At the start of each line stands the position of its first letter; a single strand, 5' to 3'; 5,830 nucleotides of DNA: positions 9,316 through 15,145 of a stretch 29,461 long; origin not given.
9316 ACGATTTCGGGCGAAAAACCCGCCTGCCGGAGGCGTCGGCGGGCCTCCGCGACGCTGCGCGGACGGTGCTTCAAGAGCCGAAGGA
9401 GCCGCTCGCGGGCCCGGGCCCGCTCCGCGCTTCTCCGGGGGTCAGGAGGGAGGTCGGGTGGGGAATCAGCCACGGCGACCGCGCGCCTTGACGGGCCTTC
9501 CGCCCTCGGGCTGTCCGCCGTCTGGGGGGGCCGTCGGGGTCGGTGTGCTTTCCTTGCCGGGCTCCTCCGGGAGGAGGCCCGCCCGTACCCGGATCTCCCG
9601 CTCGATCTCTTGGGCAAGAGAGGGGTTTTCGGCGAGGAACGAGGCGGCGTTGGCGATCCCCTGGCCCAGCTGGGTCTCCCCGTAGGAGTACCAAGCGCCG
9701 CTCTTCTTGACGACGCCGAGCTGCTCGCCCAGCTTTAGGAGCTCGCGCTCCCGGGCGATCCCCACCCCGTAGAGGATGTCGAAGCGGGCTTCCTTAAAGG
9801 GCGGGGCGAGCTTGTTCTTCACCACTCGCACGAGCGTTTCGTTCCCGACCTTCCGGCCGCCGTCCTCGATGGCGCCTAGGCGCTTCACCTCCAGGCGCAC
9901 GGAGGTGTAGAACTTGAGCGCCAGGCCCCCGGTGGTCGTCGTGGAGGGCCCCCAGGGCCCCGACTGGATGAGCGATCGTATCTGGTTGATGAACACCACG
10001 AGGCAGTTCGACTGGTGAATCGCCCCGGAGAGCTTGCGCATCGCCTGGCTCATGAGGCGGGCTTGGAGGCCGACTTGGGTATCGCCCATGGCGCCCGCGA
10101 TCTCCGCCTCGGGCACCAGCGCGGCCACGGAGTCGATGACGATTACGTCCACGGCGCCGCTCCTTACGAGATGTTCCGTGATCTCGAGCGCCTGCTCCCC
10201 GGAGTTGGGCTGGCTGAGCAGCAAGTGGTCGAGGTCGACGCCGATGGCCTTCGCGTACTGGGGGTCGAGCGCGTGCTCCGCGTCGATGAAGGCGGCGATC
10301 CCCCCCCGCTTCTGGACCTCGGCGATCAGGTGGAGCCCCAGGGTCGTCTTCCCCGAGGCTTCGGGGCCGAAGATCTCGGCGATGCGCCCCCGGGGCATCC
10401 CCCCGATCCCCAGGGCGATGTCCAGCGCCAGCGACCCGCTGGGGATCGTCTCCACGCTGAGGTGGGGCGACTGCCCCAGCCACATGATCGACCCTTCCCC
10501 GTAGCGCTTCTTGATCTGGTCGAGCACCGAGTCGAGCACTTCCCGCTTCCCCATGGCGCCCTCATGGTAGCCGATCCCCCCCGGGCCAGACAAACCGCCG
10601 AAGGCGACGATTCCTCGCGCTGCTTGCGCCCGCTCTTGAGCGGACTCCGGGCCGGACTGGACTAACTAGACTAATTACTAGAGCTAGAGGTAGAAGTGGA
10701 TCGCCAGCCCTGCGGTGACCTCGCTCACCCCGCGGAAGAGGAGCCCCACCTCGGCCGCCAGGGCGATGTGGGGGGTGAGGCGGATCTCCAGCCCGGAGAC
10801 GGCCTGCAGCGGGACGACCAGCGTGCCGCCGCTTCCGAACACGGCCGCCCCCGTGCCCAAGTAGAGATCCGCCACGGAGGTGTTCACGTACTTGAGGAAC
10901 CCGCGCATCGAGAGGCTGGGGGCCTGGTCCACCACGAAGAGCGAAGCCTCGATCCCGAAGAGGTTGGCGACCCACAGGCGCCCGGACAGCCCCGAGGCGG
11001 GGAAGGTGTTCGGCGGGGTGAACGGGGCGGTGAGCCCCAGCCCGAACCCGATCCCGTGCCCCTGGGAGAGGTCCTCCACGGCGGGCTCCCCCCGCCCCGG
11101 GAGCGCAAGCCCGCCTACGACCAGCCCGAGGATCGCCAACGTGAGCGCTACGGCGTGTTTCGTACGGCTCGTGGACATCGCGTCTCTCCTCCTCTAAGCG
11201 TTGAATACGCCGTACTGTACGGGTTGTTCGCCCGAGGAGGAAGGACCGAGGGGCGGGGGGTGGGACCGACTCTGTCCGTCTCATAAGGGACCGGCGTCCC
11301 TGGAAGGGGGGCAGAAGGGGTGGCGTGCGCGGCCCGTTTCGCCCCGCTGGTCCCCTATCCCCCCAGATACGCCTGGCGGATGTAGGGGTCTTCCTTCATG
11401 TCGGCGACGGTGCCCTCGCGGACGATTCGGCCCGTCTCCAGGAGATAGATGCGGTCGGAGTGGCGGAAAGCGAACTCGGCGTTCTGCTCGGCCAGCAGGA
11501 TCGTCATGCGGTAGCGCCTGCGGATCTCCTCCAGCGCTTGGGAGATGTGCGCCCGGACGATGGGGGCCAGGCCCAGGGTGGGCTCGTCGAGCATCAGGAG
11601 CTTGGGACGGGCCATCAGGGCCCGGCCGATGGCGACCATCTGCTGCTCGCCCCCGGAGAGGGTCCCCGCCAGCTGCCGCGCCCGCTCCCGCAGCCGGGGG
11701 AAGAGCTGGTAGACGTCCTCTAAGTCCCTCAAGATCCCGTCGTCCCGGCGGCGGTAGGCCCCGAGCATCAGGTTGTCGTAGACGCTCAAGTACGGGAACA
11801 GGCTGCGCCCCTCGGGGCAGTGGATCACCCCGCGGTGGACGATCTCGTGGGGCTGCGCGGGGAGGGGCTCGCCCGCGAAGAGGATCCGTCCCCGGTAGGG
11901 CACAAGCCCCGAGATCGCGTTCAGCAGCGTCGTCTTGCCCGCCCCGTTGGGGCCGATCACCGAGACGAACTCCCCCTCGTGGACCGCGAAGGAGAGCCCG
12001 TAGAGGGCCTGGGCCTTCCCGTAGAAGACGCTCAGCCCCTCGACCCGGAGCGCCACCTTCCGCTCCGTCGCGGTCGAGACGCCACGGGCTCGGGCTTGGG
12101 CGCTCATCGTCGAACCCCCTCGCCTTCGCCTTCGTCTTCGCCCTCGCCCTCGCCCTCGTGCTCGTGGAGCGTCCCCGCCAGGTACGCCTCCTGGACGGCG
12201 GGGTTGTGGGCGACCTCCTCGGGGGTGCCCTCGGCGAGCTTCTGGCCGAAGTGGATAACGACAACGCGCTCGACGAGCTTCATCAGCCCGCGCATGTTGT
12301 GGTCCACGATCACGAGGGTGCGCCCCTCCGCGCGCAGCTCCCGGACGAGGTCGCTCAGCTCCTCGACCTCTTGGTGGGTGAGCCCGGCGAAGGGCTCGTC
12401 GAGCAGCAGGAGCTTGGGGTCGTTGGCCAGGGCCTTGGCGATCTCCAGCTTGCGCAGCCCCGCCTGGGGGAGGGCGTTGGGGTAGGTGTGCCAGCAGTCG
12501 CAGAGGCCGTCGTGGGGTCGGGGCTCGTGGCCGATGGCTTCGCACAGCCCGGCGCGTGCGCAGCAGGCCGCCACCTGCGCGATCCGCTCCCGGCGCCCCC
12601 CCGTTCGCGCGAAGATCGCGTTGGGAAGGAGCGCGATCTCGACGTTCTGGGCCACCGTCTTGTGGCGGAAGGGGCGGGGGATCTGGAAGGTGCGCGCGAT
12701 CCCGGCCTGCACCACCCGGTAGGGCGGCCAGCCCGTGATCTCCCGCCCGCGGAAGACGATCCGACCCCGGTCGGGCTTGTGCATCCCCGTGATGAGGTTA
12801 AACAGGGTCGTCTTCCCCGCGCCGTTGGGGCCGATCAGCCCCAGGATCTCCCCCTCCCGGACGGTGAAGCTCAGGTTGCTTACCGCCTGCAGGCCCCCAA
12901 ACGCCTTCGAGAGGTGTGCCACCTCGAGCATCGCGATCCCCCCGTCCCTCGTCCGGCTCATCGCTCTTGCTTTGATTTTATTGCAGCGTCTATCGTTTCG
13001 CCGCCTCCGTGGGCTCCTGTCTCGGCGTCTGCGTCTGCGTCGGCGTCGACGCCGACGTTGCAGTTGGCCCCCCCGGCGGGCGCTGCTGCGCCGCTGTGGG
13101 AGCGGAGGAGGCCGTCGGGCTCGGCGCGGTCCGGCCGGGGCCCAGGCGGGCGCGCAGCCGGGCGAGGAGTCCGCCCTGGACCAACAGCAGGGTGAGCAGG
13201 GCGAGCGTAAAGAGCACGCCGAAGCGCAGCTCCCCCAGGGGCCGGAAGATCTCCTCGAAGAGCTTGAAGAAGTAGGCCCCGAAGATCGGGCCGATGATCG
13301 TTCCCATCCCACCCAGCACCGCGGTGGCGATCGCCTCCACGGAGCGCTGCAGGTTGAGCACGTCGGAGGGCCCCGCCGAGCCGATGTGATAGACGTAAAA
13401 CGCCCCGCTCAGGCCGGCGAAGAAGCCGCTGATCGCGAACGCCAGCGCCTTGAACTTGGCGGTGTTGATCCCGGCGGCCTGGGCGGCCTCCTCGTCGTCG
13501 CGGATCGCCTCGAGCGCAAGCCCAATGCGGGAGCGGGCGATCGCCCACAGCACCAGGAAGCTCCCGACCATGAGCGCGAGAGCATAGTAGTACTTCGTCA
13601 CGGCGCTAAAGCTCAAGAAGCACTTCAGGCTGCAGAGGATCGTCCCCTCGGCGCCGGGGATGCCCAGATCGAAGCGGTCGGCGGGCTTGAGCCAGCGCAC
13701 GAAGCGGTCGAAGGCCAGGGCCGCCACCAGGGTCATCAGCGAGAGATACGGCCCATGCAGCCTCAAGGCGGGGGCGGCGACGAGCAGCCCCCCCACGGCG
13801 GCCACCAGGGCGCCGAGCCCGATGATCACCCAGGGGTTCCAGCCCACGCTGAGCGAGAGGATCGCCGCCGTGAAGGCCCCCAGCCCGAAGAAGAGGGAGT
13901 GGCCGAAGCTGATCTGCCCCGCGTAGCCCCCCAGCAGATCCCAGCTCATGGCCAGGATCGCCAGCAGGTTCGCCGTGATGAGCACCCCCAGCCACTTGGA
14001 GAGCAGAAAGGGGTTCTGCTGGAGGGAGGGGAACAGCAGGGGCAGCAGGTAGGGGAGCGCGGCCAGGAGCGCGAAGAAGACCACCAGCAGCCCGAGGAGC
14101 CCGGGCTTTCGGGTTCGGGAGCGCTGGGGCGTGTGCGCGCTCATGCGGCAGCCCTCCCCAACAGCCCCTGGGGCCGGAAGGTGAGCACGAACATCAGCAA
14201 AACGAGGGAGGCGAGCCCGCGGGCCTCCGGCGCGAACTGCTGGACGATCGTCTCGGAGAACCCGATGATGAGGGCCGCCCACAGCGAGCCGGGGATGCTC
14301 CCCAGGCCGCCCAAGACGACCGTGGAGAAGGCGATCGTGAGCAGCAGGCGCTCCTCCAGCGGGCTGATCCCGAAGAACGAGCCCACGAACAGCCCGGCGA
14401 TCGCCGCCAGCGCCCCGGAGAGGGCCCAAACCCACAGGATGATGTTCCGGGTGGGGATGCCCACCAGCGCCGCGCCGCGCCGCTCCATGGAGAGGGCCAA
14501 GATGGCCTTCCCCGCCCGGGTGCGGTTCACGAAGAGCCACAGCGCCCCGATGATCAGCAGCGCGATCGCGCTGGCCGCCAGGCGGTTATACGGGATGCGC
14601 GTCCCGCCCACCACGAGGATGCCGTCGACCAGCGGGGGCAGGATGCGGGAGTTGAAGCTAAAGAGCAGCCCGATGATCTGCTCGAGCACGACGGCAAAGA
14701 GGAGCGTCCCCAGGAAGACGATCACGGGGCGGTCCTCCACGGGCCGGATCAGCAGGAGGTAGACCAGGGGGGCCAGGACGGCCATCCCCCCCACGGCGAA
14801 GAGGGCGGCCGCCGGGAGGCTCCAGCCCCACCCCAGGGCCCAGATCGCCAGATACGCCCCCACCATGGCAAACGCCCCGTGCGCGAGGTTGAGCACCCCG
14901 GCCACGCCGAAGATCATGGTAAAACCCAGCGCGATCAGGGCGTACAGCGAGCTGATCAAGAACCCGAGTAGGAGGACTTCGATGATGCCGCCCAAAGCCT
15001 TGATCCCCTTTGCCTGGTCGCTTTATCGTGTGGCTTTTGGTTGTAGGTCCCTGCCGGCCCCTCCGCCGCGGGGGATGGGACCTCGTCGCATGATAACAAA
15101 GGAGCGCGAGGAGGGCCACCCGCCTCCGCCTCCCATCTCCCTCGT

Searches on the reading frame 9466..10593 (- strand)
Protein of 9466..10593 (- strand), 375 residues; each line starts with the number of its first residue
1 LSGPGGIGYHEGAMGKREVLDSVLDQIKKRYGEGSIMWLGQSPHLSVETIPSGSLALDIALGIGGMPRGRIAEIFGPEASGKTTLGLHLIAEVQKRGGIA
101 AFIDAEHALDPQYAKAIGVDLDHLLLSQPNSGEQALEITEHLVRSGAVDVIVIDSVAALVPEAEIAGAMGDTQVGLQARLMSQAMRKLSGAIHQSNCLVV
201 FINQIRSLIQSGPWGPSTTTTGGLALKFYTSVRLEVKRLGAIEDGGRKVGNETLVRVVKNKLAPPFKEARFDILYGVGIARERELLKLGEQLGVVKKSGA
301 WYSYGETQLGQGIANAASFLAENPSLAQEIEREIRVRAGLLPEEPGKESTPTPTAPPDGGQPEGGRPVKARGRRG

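Call 15: search_protein_families(library=pfam, proteins=[window:9466-10593:-], max_evalue=0.001)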
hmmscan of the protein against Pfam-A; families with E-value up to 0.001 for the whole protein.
window:9466-10593:- (375 aa): 4 families
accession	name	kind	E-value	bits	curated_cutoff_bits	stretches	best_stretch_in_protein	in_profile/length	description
PF00154.27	RecA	-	3.8e-122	407.2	27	1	19-279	2-261/262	recA bacterial DNA recombination protein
PF21096.2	RecA_C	-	1.4e-20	73.6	27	1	284-337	2-55/57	RecA C-terminal domain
PF06745.19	ATPase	-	1.6e-06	28.1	26.6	1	56-207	7-166/231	KaiC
PF08423.17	Rad51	-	2.9e-06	27.2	22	1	49-238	7-211/244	Rad51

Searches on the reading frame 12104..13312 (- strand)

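Call 15: search_protein_families(library=pfam, proteins=[window:12104-13312:-], max_evalue=0.001)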
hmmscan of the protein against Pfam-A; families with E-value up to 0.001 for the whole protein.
window:12104-13312:- (402 aa): 3 families
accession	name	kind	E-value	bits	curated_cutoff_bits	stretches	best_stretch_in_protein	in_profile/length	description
PF00005.33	ABC_tran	-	7.7e-27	95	25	1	145-309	2-137/137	ABC transporter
PF12399.14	BCA_ABC_TP_C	-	2.5e-10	40.2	25.5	1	357-378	1-22/27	Branched-chain amino acid ATP-binding cassette transporter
PF13304.12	AAA_21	-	5.2e-06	27.2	27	0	157-178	2-23/304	AAA domain, putative AbiEii toxin, Type IV TA system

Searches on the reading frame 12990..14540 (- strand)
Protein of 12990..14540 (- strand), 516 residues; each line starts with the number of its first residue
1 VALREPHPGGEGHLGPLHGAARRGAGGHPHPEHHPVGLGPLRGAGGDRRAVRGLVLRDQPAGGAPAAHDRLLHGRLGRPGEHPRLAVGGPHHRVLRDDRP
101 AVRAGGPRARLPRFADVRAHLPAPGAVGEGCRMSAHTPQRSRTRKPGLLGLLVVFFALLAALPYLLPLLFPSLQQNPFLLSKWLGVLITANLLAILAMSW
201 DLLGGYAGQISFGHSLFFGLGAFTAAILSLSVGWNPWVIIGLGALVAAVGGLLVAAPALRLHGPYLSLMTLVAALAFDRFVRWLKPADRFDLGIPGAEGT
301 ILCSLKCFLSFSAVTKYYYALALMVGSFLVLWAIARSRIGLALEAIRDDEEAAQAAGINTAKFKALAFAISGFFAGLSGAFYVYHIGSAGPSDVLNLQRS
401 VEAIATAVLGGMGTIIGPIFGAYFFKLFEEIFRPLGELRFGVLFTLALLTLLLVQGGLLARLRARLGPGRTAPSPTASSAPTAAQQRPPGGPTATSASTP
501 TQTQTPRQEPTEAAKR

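Call 15: search_protein_families(library=pfam, proteins=[window:12990-14540:-], max_evalue=0.001)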
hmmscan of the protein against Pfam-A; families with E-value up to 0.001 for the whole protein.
window:12990-14540:- (516 aa): 1 family
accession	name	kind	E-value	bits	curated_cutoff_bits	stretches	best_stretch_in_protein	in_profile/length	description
PF02653.21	BPD_transp_2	-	4.9e-47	160.7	26.8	1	185-452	4-268/269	Branched-chain amino acid transport system / permease component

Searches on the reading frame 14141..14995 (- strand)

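Call 15: search_protein_families(library=pfam, proteins=[window:14141-14995:-], max_evalue=0.001)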
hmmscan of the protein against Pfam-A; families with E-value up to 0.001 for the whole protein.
window:14141-14995:- (284 aa): 1 family
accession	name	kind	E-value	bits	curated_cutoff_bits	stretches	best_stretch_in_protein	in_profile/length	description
PF02653.21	BPD_transp_2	-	5.6e-39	134.3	26.8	1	11-271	5-269/269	Branched-chain amino acid transport system / permease component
